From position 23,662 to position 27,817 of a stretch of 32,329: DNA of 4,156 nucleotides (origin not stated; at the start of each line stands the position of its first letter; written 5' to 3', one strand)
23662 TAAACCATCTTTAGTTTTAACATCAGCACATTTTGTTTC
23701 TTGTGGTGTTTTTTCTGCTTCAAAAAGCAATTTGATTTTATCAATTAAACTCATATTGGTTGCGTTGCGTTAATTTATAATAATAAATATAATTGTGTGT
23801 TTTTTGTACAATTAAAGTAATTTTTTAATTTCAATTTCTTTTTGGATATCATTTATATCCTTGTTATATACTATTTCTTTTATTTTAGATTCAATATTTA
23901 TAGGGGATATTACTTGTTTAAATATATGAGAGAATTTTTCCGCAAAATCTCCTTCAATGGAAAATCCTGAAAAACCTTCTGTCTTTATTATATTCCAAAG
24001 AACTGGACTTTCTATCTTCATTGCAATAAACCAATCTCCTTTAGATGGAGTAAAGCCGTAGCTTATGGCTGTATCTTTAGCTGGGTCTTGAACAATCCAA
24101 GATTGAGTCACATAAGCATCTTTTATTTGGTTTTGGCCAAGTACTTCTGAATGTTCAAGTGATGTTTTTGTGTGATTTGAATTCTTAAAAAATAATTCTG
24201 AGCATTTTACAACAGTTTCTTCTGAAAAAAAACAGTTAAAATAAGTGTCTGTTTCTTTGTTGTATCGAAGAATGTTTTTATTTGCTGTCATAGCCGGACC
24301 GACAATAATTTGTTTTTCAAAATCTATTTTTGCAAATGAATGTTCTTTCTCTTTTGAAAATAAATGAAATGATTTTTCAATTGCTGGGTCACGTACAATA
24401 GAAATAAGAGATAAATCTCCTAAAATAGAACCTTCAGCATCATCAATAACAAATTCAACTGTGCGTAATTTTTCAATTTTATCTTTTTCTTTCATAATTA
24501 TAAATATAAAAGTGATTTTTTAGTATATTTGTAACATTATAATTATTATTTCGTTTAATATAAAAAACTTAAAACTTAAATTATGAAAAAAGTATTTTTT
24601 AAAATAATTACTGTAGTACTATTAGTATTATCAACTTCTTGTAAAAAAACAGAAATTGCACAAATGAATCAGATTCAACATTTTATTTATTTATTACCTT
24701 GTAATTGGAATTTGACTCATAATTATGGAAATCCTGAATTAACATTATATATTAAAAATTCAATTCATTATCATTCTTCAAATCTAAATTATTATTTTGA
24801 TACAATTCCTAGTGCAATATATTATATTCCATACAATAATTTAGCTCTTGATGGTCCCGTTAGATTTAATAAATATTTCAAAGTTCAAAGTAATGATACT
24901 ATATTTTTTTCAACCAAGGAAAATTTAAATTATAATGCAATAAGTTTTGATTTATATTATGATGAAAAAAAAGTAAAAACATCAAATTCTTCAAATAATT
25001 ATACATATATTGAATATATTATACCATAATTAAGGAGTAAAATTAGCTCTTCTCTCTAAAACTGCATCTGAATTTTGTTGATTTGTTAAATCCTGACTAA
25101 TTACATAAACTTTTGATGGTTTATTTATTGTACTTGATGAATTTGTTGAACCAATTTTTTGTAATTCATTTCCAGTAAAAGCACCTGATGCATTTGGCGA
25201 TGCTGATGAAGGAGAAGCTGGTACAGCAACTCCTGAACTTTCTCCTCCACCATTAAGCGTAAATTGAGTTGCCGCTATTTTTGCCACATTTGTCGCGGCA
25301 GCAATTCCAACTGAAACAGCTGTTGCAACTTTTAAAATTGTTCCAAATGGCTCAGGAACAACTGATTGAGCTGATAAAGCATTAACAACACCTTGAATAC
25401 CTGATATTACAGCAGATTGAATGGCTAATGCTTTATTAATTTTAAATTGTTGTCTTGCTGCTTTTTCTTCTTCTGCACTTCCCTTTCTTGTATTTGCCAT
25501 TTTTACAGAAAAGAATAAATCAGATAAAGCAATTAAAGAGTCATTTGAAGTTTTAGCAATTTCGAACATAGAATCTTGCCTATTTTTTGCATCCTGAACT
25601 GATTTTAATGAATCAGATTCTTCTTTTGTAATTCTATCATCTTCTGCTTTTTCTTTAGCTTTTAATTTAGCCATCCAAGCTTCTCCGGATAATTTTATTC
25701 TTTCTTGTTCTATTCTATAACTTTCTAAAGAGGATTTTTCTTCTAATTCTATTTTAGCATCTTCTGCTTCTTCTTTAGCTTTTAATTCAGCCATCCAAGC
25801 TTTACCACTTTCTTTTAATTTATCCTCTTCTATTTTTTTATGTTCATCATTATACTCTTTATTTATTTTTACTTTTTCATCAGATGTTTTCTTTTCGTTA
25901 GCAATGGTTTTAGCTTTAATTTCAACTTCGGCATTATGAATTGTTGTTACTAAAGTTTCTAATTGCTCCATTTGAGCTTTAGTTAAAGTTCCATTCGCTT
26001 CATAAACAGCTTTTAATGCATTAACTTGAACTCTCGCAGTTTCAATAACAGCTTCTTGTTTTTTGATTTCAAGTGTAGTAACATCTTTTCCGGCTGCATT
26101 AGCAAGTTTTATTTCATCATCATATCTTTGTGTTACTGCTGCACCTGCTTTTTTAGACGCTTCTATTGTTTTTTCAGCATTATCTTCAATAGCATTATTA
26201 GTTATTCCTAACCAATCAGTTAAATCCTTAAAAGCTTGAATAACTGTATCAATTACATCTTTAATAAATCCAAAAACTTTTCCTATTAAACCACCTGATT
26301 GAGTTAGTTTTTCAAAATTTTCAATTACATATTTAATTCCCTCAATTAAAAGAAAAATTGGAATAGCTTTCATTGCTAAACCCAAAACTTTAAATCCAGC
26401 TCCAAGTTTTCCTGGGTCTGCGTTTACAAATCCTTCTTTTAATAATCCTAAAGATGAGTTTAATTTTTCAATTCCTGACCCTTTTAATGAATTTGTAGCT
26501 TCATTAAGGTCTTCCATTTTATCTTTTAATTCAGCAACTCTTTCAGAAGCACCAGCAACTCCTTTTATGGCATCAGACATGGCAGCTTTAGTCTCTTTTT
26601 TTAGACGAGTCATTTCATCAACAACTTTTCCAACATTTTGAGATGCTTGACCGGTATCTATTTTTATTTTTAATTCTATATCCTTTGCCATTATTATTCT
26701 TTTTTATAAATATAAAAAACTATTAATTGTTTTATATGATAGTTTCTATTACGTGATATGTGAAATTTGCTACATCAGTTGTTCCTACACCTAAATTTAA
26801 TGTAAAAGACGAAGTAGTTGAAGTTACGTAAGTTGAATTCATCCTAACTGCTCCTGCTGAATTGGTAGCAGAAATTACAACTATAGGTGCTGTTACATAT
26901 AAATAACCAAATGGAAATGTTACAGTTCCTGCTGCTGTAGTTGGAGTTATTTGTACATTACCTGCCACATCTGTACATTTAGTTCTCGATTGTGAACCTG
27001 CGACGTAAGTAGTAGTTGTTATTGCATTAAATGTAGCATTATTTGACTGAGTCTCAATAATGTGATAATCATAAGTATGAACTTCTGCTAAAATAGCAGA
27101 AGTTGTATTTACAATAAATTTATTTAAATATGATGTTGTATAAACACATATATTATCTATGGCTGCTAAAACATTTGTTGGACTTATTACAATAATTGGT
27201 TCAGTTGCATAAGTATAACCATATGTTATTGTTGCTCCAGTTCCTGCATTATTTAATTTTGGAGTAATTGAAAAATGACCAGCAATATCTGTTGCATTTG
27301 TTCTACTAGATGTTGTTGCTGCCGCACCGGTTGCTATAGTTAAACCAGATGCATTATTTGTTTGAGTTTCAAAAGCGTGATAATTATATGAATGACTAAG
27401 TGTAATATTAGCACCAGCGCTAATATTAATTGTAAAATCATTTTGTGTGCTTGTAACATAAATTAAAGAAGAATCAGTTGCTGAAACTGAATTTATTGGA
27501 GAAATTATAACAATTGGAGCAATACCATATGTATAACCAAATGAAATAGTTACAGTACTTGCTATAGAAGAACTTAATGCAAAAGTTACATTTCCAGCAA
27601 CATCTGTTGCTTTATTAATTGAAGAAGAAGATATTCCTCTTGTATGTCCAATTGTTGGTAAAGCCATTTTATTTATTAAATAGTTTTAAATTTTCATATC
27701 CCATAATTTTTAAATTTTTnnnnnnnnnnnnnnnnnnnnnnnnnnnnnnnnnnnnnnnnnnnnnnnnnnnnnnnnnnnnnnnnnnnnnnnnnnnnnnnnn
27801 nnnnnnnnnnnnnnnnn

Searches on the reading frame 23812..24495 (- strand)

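Call 10: search_protein_families(library=phrogs, proteins=[window:23812-24495:-], max_evalue=0.001)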
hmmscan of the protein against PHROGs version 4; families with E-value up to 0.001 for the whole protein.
window:23812-24495:- (227 aa): 4 families
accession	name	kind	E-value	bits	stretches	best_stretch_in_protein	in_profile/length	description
phrog_24921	-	unknown function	7.1e-26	92.1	1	30-187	18-173/349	-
phrog_1530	-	other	1.1e-07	32.6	1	46-182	231-347/379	DNA methyltransferase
phrog_19260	-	unknown function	5.2e-07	30.4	1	28-221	10-183/253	-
phrog_15223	-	other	4.1e-05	24.6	1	83-199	27-129/199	protease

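Call 23: search_protein_families(library=pfam, proteins=[window:23812-24495:-], max_evalue=0.01)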
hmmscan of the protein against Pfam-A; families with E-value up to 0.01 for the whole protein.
window:23812-24495:- (227 aa): 1 family
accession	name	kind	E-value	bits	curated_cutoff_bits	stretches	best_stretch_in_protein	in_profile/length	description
PF14550.11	Peptidase_S78_2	-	5.6e-09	36.5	24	1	54-183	5-121/126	Putative phage serine protease XkdF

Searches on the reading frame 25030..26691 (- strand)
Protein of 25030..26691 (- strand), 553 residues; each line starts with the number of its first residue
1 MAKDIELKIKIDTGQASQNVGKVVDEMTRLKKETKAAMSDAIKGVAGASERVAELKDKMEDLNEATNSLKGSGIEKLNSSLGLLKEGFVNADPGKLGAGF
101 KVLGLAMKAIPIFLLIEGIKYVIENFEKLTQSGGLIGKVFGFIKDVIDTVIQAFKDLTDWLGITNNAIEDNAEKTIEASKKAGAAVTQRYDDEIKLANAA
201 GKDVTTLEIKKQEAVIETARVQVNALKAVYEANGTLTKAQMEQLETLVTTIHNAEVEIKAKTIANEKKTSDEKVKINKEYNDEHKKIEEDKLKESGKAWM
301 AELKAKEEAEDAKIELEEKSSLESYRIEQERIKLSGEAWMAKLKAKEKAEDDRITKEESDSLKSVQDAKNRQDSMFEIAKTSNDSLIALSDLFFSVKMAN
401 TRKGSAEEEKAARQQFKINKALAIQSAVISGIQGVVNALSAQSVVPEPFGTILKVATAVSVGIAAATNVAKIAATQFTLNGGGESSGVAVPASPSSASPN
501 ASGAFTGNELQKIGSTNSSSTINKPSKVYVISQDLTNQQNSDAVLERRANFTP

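Call 10: search_protein_families(library=phrogs, proteins=[window:25030-26691:-], max_evalue=0.001)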
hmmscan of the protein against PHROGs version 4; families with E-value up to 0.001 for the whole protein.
window:25030-26691:- (553 aa): 0 families

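Call 23: search_protein_families(library=pfam, proteins=[window:25030-26691:-], max_evalue=0.01)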
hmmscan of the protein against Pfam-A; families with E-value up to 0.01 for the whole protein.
window:25030-26691:- (553 aa): 0 families

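Call 71: search_protein_families(library=pfam, proteins=[window:25030-26691:-], max_evalue=10)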
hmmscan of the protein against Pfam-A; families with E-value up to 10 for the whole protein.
window:25030-26691:- (553 aa): 2 families
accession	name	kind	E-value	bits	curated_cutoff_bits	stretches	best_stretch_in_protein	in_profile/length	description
PF07460.16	NUMOD3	-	0.027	14.8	20.4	1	30-44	4-18/37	NUMOD3 motif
PF00957.27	Synaptobrevin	-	0.17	12.2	26.4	1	32-70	13-51/89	Synaptobrevin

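Call 85: search_dna_similar(query=window:25030-26691:-, collection=phages, mode=protein, max_evalue=0.001, max_rows=15)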
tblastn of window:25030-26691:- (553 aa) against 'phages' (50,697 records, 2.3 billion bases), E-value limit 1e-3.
No match.

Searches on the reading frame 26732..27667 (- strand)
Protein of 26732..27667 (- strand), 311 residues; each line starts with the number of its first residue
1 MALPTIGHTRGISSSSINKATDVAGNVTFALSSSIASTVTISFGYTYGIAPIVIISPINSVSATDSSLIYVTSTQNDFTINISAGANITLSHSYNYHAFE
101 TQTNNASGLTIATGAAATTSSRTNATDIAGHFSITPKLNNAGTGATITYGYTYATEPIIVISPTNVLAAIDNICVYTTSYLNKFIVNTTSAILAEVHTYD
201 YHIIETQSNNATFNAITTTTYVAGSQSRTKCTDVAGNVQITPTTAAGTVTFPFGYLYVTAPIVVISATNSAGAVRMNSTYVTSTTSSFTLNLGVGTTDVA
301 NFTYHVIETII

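Call 10: search_protein_families(library=phrogs, proteins=[window:26732-27667:-], max_evalue=0.001)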
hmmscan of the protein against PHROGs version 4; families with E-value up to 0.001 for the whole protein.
window:26732-27667:- (311 aa): 0 families

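Call 23: search_protein_families(library=pfam, proteins=[window:26732-27667:-], max_evalue=0.01)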
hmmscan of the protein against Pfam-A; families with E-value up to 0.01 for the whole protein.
window:26732-27667:- (311 aa): 0 families

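Call 71: search_protein_families(library=pfam, proteins=[window:26732-27667:-], max_evalue=10)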
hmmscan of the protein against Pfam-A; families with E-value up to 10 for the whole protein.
window:26732-27667:- (311 aa): 1 family
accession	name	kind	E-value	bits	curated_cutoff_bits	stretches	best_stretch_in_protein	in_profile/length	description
PF24942.1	Fn3_Dep-1_1st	-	0.19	12.2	26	0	45-94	25-71/96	Dep-1 first Fn3-like domain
